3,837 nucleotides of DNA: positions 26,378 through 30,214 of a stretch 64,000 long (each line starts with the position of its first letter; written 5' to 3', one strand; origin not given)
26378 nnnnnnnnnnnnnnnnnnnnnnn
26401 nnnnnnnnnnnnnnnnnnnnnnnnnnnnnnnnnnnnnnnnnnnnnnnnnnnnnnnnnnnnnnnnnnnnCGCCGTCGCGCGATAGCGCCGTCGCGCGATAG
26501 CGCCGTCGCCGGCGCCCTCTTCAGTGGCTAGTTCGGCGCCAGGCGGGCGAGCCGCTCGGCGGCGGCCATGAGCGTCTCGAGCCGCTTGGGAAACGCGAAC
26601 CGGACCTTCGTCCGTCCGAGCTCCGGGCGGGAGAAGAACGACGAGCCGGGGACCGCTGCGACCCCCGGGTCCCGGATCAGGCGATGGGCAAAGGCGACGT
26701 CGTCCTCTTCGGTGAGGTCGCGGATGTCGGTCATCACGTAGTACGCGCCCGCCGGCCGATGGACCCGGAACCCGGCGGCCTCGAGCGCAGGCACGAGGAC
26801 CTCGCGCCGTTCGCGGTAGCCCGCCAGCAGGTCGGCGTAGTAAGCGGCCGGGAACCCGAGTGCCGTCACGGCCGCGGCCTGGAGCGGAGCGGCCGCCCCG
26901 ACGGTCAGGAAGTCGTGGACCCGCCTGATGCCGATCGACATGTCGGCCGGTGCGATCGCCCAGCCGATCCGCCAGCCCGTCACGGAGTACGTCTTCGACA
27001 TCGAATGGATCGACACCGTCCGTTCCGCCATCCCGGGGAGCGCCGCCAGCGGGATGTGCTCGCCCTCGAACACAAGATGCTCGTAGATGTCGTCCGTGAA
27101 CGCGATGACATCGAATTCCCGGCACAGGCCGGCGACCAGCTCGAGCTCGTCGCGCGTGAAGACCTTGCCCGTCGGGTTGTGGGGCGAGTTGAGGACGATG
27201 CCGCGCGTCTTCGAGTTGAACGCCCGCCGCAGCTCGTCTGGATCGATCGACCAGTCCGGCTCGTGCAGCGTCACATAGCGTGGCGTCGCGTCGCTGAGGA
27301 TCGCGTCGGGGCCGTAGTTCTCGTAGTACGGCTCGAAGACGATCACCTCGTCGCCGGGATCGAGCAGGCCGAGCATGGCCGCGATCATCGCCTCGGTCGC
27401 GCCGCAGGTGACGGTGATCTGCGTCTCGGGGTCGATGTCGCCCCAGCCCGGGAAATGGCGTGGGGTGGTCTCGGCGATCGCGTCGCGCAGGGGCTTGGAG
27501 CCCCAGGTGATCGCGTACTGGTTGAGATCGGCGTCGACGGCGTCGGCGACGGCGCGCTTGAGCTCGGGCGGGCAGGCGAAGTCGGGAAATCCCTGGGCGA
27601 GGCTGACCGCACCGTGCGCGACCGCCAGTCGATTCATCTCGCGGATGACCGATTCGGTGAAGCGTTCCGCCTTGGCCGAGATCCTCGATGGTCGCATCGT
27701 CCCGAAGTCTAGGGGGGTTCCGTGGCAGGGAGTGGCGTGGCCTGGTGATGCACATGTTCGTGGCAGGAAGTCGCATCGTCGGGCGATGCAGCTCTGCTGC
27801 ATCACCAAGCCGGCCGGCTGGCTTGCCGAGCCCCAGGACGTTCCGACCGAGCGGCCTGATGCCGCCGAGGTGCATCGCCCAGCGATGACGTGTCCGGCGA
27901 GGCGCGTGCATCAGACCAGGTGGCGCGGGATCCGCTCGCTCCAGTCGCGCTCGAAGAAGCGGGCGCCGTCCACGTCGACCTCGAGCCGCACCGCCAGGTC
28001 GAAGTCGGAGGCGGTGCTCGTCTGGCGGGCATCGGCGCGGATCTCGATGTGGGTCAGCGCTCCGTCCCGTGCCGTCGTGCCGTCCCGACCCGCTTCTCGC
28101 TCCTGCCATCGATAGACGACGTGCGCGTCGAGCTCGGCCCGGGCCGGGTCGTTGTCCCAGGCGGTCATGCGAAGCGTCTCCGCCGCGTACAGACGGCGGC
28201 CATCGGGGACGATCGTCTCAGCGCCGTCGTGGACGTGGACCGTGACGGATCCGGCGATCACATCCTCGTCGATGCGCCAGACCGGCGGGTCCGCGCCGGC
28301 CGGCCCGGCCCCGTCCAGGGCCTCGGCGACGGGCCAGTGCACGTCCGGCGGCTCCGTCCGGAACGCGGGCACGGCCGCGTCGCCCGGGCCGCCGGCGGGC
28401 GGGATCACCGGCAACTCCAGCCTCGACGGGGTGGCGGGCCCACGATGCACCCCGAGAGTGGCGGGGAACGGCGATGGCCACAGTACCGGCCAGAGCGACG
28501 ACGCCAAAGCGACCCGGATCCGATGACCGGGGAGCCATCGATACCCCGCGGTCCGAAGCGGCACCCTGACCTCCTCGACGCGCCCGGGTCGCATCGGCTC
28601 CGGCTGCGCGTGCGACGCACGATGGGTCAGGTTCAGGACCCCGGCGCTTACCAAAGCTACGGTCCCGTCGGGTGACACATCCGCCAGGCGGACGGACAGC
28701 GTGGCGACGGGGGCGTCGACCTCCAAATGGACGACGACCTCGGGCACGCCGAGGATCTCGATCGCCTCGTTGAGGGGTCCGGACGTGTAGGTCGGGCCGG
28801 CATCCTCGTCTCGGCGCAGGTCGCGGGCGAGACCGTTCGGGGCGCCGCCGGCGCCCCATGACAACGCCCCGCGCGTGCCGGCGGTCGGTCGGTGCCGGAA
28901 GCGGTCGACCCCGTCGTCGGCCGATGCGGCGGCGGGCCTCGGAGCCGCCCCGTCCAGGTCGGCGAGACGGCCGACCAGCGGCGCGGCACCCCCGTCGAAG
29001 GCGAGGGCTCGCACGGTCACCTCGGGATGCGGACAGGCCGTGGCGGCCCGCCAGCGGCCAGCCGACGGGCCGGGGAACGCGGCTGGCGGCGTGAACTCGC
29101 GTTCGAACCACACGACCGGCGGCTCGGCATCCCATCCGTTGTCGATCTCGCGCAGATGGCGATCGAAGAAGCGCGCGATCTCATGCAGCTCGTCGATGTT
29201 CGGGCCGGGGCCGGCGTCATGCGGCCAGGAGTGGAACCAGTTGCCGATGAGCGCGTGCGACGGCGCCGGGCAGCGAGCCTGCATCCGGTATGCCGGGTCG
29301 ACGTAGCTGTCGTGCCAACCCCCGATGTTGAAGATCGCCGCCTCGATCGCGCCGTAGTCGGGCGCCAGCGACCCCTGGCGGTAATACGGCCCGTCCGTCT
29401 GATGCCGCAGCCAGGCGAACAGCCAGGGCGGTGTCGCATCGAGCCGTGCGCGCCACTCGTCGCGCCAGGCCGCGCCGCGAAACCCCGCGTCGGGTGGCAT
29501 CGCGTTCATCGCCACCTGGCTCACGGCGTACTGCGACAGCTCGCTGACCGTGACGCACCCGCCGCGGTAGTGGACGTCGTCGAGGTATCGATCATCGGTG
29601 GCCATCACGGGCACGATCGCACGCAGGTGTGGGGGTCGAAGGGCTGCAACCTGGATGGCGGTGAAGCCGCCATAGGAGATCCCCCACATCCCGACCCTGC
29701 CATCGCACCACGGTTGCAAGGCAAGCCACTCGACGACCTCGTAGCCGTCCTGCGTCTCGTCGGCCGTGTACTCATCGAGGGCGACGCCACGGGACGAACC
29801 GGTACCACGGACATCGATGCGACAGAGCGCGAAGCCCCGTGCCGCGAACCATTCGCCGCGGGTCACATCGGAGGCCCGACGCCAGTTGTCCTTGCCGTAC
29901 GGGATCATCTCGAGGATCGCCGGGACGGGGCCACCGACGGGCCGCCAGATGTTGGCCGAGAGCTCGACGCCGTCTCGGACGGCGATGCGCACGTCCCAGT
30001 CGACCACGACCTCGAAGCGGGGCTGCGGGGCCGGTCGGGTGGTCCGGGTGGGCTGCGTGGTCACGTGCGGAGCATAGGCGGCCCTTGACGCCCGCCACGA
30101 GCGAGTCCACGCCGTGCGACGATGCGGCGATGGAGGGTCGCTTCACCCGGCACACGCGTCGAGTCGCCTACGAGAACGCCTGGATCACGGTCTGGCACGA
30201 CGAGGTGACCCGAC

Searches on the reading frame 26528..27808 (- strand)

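Call 20: search_protein_families(library=pfam, max_evalue=0.001, proteins=[window:26528-27808:-])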
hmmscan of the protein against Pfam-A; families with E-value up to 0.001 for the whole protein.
window:26528-27808:- (426 aa): 3 families
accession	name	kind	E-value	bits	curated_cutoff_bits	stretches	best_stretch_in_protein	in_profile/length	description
PF00155.27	Aminotran_1_2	-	9.1e-59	199.9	19.7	1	68-402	4-346/361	Aminotransferase class I and II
PF01041.23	DegT_DnrJ_EryC1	-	8e-05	22.5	19.8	1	131-206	43-118/360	DegT/DnrJ/EryC1/StrS aminotransferase family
PF01053.26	Cys_Met_Meta_PP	-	0.00012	21.2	27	1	132-240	72-174/381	Cys/Met metabolism PLP-dependent enzyme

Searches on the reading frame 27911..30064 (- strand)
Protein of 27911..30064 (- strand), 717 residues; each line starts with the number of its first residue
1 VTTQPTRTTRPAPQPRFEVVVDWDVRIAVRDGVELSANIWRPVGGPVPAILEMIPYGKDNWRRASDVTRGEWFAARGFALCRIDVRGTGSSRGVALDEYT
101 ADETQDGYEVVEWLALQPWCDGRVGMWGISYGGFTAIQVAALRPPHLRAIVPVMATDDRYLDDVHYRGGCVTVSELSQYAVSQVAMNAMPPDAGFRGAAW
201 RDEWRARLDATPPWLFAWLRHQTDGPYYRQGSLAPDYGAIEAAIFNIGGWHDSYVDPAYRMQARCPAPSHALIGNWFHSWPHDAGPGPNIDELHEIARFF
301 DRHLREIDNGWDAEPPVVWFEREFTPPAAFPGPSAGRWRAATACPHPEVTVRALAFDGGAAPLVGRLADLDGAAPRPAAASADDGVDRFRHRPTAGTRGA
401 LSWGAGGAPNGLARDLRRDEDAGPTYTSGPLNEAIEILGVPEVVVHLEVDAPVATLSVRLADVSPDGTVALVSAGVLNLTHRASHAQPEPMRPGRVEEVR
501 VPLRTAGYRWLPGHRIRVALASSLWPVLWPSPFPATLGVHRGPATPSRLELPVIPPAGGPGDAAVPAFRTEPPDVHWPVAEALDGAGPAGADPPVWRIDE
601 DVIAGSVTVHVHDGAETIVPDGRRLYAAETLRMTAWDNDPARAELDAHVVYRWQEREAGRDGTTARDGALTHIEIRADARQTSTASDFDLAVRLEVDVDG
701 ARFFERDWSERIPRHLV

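Call 20: search_protein_families(library=pfam, max_evalue=0.001, proteins=[window:27911-30064:-])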
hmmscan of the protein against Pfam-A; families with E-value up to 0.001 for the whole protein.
window:27911-30064:- (717 aa): 6 families
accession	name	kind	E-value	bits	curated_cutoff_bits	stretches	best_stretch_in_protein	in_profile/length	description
PF02129.25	Peptidase_S15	-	1.8e-60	205.3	23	1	31-279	1-261/262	X-Pro dipeptidyl-peptidase (S15 family)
PF08530.16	PepX_C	-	2.8e-35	122.7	22.5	1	309-541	1-197/217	X-Pro dipeptidyl-peptidase C-terminal non-catalytic domain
PF00326.27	Peptidase_S9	-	1.4e-08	34.9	22.6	1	71-154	8-96/213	Prolyl oligopeptidase family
PF00561.26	Abhydrolase_1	-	2.8e-07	30.9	25.8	1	74-155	24-102/245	alpha/beta hydrolase fold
PF12146.15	Hydrolase_4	-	1.7e-06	27.9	27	1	71-151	25-105/239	Serine aminopeptidase, S33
PF06500.17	FrsA-like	-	0.00023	20.5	22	1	26-153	172-296/414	Esterase FrsA-like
